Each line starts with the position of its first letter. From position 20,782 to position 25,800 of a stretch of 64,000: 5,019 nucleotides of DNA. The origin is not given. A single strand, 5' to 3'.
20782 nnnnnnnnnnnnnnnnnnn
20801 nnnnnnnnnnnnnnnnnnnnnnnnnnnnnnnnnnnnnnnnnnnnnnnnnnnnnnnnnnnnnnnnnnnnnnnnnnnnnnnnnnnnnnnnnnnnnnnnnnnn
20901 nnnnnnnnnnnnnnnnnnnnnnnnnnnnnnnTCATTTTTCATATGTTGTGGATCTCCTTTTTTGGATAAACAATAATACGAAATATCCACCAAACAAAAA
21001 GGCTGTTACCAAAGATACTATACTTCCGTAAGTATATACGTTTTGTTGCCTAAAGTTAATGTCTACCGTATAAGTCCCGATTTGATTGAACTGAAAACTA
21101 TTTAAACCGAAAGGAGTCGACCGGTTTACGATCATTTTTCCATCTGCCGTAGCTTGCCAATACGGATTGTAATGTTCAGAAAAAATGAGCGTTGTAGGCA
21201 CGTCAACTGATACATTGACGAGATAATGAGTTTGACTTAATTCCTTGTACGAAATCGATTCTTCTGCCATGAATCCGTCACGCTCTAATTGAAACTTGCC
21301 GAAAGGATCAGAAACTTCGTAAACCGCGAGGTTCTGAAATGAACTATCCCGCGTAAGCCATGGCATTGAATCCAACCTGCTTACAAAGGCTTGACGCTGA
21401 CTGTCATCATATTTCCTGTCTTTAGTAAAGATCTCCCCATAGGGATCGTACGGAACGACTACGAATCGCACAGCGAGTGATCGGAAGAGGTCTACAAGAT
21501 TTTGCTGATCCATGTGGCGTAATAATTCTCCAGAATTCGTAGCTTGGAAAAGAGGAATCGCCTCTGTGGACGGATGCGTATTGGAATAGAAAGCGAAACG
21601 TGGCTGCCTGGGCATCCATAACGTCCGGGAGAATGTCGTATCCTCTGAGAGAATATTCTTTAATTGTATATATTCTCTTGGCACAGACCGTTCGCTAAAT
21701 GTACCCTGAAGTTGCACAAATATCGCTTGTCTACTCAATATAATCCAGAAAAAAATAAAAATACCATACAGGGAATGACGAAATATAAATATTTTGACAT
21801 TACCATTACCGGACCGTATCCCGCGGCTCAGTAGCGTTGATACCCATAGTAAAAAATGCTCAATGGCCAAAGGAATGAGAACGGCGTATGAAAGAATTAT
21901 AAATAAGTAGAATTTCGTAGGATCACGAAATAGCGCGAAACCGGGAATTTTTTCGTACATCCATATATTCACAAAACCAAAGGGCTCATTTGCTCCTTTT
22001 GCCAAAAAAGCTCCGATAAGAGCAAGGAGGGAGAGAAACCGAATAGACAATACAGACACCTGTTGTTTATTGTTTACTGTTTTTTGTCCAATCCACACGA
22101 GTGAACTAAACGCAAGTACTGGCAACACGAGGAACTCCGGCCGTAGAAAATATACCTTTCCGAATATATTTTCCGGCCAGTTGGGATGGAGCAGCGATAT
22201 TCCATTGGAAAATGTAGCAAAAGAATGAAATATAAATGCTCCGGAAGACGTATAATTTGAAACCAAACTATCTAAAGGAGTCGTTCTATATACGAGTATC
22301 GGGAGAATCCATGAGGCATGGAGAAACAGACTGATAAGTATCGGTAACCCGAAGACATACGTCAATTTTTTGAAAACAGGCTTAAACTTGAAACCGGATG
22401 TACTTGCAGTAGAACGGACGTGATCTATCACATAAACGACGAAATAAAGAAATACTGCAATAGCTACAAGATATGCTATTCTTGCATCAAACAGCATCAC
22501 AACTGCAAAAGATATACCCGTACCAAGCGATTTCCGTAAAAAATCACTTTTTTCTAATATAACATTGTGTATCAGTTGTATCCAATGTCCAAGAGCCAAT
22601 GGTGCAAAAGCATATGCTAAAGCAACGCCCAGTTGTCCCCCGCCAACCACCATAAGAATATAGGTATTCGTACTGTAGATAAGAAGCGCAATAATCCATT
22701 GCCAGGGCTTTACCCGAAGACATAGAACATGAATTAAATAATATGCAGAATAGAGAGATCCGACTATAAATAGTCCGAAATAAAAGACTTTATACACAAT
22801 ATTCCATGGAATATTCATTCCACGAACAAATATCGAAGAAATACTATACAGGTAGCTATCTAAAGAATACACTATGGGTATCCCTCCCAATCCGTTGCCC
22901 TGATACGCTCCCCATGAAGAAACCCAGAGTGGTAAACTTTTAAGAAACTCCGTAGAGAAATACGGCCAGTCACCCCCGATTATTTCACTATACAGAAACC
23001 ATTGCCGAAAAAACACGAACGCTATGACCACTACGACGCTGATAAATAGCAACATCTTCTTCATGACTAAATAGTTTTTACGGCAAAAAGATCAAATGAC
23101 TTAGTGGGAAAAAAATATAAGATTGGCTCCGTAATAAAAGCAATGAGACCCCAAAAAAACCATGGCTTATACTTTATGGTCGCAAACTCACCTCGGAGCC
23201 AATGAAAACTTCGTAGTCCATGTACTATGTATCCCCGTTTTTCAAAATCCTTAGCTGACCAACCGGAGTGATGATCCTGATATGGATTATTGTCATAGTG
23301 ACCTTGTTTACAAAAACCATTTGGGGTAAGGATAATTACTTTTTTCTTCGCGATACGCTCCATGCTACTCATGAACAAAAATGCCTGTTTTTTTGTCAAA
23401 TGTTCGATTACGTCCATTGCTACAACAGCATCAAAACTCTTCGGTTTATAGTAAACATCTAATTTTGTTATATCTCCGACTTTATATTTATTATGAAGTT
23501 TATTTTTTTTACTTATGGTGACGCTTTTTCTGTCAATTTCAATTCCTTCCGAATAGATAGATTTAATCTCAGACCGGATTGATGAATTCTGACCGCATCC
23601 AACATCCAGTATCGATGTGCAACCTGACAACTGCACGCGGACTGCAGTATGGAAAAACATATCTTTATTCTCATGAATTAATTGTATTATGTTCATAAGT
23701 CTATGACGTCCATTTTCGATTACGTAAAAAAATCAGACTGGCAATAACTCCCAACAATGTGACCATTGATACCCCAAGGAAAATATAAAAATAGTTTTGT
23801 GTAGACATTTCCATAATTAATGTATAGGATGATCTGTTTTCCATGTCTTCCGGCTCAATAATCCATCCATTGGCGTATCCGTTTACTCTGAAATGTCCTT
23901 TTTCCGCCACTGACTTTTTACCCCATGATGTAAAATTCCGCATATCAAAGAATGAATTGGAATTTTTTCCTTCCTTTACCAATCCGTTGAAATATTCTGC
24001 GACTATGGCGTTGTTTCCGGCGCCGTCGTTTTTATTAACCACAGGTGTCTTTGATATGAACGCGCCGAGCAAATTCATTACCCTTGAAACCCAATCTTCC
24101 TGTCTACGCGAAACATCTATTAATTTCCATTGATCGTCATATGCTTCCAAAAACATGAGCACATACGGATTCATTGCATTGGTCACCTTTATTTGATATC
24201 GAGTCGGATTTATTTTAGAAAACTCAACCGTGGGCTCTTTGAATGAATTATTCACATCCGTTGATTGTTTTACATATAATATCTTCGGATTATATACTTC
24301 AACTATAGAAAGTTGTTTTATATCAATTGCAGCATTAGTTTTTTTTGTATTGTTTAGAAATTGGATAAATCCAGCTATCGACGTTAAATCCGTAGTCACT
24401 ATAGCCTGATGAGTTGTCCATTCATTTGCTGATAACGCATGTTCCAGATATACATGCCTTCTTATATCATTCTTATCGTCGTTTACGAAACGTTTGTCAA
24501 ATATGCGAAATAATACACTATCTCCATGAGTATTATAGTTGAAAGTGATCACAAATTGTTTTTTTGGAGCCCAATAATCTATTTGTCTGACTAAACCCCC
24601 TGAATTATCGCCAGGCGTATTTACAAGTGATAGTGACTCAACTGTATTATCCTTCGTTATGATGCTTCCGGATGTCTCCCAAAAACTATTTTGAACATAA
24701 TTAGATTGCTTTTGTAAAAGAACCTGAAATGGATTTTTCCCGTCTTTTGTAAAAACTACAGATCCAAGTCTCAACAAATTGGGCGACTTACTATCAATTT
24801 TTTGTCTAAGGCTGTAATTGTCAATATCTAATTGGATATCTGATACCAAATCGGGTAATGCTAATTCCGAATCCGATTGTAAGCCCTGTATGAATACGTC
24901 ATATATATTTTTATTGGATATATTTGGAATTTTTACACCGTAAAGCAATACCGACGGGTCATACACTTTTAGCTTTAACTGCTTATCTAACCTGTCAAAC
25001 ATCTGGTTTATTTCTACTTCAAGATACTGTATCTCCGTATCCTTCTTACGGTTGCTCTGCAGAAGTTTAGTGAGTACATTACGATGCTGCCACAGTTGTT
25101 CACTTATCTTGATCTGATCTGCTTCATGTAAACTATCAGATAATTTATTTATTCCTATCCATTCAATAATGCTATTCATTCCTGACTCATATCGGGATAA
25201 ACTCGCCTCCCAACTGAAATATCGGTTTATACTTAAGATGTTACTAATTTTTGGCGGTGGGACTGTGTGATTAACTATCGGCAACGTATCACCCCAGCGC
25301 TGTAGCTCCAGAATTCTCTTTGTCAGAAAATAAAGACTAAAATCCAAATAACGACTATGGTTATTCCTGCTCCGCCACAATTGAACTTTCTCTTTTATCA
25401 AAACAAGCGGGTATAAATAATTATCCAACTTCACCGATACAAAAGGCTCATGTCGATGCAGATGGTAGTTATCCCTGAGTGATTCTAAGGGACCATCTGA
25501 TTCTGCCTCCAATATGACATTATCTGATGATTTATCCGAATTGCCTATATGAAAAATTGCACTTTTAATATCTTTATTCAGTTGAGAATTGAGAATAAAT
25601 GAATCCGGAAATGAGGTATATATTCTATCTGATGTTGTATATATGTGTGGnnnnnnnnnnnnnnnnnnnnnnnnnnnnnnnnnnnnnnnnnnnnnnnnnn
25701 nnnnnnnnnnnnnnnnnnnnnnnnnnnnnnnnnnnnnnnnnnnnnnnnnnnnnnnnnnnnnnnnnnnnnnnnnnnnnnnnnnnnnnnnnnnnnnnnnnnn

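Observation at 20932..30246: AT-rich island encoding three paralogous giant membrane proteins (710, ~1250 and 822 aa) with shared N-terminal GGD loop motif, shared C-terminal domain and terminal TM anchor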

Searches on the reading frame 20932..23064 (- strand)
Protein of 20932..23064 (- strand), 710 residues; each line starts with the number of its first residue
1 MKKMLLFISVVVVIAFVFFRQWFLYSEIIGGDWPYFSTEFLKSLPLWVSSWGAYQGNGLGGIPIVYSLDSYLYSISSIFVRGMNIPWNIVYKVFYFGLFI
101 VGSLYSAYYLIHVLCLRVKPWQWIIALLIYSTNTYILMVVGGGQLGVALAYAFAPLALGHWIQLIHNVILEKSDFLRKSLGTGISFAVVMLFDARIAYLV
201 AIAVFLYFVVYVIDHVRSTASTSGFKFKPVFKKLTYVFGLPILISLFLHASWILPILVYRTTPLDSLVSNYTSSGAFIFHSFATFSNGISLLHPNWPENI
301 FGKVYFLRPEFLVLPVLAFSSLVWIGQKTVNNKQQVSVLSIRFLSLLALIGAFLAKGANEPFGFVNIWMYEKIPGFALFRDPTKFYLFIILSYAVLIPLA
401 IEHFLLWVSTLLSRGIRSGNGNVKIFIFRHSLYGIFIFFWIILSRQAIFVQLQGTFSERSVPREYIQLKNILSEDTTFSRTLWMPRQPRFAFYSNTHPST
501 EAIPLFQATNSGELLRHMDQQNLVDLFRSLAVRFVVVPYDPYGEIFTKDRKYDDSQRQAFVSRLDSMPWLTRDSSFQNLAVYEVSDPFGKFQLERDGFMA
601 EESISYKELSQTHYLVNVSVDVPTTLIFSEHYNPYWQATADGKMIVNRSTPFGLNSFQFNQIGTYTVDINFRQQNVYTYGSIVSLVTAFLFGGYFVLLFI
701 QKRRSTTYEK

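Call 4: search_protein_families(library=pfam, proteins=[window:20932-23064:-], max_evalue=1)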
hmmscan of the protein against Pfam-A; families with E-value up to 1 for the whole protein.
window:20932-23064:- (710 aa): 0 families

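Call 5: search_protein_families(library=ncbifam, proteins=[window:20932-23064:-], max_evalue=1)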
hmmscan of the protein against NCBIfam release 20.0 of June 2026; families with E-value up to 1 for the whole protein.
window:20932-23064:- (710 aa): 1 family
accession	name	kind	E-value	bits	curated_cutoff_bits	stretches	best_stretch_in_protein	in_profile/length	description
NF053599.1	transp_MmpA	equivalog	4.4e-07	28.9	210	1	314-409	253-345/543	MmpA family trehalose lipid delivery protein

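Call 10: search_solved_structures(query=window:20932-23064:-, max_evalue=10)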
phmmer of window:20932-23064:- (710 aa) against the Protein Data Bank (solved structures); distinct sequences matched with E-value up to 10: 0.

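Call 15: find_homologous_proteins(query=window:20932-23064:-)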
Query window:20932-23064:- (710 aa): 993 proteins with E <= 0.001 among 8000 candidates; the best 120 are listed.
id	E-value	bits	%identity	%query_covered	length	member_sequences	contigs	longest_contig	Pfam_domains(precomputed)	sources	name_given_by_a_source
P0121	0.0e+0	1592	100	100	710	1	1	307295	-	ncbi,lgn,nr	ncbi:MAG: hypothetical protein Q8L37_00585 [Candidatus Gottesmanbacteria bacterium]|nr:hypothetical 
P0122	0.0e+0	1251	78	100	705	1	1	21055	-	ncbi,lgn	-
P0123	0.0e+0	1194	76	100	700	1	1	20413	-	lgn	-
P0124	1.3e-283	961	64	96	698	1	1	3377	-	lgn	-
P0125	6.4e-253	860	55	97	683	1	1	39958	-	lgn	-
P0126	4.2e-182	626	45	97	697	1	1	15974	-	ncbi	-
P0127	5.8e-179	616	44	99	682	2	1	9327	-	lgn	-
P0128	1.7e-175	604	43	99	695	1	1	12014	-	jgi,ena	-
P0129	2.1e-174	600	46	99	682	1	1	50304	-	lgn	-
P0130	6.3e-174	599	42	98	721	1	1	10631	-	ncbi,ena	-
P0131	1.0e-171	592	43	99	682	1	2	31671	-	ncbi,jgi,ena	-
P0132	1.0e-171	592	44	100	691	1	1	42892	-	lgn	-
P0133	1.6e-171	591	41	99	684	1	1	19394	-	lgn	-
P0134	2.1e-171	591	44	97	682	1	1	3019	-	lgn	-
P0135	1.4e-170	588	44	97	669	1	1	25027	-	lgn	-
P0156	1.4e-156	542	43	96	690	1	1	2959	PF09586.17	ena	-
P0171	2.2e-154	534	42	97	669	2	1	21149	PF09586.17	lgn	-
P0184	1.3e-152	528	42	99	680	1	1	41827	PF09586.17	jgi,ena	-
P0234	5.8e-145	503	41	97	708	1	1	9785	PF09586.17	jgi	-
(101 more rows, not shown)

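Call 19: search_solved_structures(query=A2, max_evalue=10)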
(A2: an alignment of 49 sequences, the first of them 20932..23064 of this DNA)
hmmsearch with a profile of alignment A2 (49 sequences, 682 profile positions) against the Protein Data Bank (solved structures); distinct sequences matched with E-value up to 10: 1.
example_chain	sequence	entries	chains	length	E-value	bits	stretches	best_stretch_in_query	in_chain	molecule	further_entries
3c01_E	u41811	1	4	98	1.7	10.2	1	517-561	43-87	Surface presentation of antigens protein spaS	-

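Call 25: search_protein_families(library=pfam, alignment_id=A2, max_evalue=0.01)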
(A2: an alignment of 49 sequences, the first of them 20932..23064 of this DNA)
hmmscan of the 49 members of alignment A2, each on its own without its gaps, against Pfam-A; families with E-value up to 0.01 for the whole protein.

A. member 1, window:20932-23064:- (710 aa): 0 families

B. families by the number of members that match (of 49 scanned): 2 families
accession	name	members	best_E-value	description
PF09586.16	YfhO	4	3.4e-08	Bacterial membrane protein YfhO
PF20176.3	DUF6541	3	4.6e-05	Family of unknown function (DUF6541)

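Call 97: find_encoding_contigs(protein=P0122, flank=10000, max_places=2)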
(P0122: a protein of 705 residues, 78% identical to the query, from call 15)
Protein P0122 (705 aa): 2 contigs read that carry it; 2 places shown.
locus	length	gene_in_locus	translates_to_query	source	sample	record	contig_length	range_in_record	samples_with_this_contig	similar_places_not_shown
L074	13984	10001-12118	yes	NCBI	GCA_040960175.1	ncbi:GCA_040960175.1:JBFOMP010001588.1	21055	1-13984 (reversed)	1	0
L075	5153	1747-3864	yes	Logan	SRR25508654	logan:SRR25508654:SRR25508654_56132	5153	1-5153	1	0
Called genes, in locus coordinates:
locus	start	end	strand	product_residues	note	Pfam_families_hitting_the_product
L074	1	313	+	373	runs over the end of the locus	PF01073:3Beta_HSD (weak), PF01370:Epimerase, PF16363:GDP_Man_Dehyd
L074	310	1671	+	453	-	PF01210:NAD_Gly3P_dh_N (faint), PF02558:ApbA (weak), PF03721:UDPG_MGDP_dh_N, PF03807:F420_oxidored (faint), PF00984:UDPG_MGDP_dh, PF03720:UDPG_MGDP_dh_C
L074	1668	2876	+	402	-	PF08421:Methyltransf_13, PF13489:Methyltransf_23, PF08242:Methyltransf_12 (weak), PF08484:Methyltransf_14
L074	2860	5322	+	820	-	-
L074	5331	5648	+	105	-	-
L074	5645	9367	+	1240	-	-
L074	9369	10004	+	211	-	PF07021:MetW (weak), PF13489:Methyltransf_23 (weak), PF13847:Methyltransf_31 (weak), PF08241:Methyltransf_11 (weak)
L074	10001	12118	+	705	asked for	-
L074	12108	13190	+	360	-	PF00106:adh_short (weak), PF01073:3Beta_HSD, PF01370:Epimerase, PF02719:Polysacc_synt_2, PF16363:GDP_Man_Dehyd, PF07993:NAD_binding_4, PF13460:NAD_binding_10, PF08485:Polysacc_syn_2C, +2 more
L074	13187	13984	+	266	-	?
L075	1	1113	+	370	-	?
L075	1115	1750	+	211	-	PF07021:MetW (weak), PF13489:Methyltransf_23 (weak), PF13847:Methyltransf_31 (weak), PF08241:Methyltransf_11 (weak)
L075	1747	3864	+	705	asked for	-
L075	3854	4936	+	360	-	PF00106:adh_short (weak), PF01073:3Beta_HSD, PF01370:Epimerase, PF02719:Polysacc_synt_2, PF16363:GDP_Man_Dehyd, PF07993:NAD_binding_4, PF13460:NAD_binding_10, PF08485:Polysacc_syn_2C, +2 more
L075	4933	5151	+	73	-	?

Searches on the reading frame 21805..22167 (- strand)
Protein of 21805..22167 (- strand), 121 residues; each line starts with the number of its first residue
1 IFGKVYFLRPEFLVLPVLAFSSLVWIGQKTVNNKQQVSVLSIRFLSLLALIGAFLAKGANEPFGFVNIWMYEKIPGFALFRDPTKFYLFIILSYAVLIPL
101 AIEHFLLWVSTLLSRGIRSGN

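Call 60: search_solved_structures(query=window:21805-22167:-, max_evalue=10, show_alignments=3)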
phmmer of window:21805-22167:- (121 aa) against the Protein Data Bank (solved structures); distinct sequences matched with E-value up to 10: 0.

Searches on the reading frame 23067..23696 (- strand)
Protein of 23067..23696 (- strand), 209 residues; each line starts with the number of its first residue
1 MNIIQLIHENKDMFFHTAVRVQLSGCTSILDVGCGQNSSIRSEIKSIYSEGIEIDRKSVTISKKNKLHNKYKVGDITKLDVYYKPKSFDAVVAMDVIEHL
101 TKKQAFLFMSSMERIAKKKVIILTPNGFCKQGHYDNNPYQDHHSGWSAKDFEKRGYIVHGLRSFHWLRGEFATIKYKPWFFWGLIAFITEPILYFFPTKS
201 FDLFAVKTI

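Call 4: search_protein_families(library=pfam, proteins=[window:23067-23696:-], max_evalue=1)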
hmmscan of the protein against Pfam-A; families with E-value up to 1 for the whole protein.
window:23067-23696:- (209 aa): 10 families
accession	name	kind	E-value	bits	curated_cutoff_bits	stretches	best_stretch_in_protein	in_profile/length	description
PF13847.12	Methyltransf_31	-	2.3e-09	37.5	27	1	27-124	5-109/145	Methyltransferase domain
PF08241.18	Methyltransf_11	-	4.6e-09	37.2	21.2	1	30-120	1-91/95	Methyltransferase domain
PF13649.12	Methyltransf_25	-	3.4e-07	31.3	27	1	29-118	1-95/97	Methyltransferase domain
PF07021.18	MetW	-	2.1e-06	27.9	21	1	26-127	14-113/193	Methionine biosynthesis protein MetW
PF02353.26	CMAS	-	4.5e-05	23.3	27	1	19-124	56-164/273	Mycolic acid cyclopropane synthetase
PF08242.18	Methyltransf_12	-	5.4e-05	24.3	30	1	30-107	1-85/98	Methyltransferase domain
PF13489.12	Methyltransf_23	-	0.00051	20.3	27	1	28-143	25-142/164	Methyltransferase domain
PF05175.20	MTS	-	0.0042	17.2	23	1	28-92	34-103/170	Methyltransferase small domain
PF06325.19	PrmA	-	0.012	15.6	22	1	25-93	161-232/296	Ribosomal protein L11 methyltransferase (PrmA)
PF24769.1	At2g29880_C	-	0.015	16.1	26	1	93-115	19-41/47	At2g29880 C-terminal domain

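Call 5: search_protein_families(library=ncbifam, proteins=[window:23067-23696:-], max_evalue=1)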
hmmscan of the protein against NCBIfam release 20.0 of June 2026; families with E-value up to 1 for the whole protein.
window:23067-23696:- (209 aa): 20 families
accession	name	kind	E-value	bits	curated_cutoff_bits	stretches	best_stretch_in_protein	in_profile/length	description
NF004851.0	PRK06202.1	equivalog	1.1e-07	31.5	243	1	11-122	44-164/237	hypothetical protein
TIGR01983.1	UbiG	equivalog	1.1e-07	31.4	102.95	1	26-123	50-151/228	bifunctional 2-polyprenyl-6-hydroxyphenol methylase/3-demethylubiquinol 3-O-methyltransferase UbiG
TIGR02081.1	metW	equivalog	7.6e-07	28.9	189.5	1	27-126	15-111/194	methionine biosynthesis protein MetW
TIGR04074.1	bacter_Hen1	equivalog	8e-07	27.9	340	1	21-153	278-426/462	3' terminal RNA ribose 2'-O-methyltransferase Hen1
TIGR02021.1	BchM-ChlM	equivalog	5.5e-06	26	158.9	1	23-122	53-153/218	magnesium protoporphyrin IX methyltransferase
NF008686.0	PRK11705.1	equivalog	1.3e-05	24.4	400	1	20-123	162-264/383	cyclopropane fatty acyl phospholipid synthase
NF041255.1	mycofact_MftM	equivalog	3.1e-05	23.4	200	1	61-125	180-242/289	mycofactocin oligosaccharide methyltransferase MftM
NF045667.1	MTase_DVU1556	equivalog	0.00018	21.1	155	1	22-107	19-104/213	DVU_1556 family methyltransferase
TIGR03587.1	Pse_Me-ase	hypoth_equivalog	0.00046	20.4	112.05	1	15-122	33-140/204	pseudaminic acid biosynthesis-associated methylase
NF043040.1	corrin_prot_MT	hypoth_equivalog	0.0015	18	180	1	27-119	43-142/216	corrinoid protein-associated methyltransferase CpaM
NF045882.1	PLipidMtase_Leg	equivalog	0.0021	17.9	390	1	25-129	42-148/207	phospholipid N-methyltransferase PmtA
NF001786.0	PRK00517.2-4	equivalog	0.0041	16.3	327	1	26-94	144-213/277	50S ribosomal protein L11 methyltransferase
NF045825.1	FAmtase_mtf2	equivalog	0.0099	15.1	400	1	13-107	47-143/248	fatty-acid O-methyltransferase Mtf2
TIGR03534.1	RF_mod_PrmC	equivalog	0.029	13.8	199.1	1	27-93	90-162/253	peptide chain release factor N(5)-glutamine methyltransferase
TIGR02072.1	BioC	equivalog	0.041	13.7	184.95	1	27-115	36-123/244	malonyl-ACP O-methyltransferase BioC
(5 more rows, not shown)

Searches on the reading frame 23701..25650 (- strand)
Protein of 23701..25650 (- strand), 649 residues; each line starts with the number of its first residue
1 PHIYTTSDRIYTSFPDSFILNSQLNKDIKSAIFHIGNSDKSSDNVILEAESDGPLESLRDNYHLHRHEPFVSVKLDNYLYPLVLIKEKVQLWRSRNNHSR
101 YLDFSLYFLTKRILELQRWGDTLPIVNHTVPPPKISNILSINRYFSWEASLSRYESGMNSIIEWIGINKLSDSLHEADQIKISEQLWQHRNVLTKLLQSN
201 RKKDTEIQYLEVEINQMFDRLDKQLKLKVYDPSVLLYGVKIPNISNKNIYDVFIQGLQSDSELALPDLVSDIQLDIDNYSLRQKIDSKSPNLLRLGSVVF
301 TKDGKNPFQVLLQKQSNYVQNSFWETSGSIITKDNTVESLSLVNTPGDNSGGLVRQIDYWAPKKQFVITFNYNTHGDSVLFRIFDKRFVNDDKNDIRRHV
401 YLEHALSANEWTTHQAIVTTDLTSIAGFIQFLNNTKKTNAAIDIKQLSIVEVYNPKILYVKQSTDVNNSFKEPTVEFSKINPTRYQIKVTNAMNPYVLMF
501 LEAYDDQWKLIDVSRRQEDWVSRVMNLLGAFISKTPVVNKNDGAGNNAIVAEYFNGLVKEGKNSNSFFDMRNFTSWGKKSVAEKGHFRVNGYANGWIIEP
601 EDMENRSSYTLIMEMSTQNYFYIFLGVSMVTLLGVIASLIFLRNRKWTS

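Call 33: find_homologous_proteins(query=window:23701-25650:-)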
Query window:23701-25650:- (649 aa): 9 proteins with E <= 0.001 among 7895 candidates.
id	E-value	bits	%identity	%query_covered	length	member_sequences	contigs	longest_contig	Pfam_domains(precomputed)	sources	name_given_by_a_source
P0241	0.0e+0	1200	82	100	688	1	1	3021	-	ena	-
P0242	2.1e-223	762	54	100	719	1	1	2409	-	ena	-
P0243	5.0e-139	483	49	73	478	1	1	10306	-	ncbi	-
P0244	1.5e-24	105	41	21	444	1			-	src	-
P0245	3.1e-14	71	34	26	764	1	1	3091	-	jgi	jgi:hypothetical protein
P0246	5.4e-11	60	34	27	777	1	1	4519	-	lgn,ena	-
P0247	4.4e-9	54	28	28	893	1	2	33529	-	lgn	-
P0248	1.9e-7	48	28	17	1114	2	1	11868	-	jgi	-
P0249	2.7e-7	48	29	28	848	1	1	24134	-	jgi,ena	-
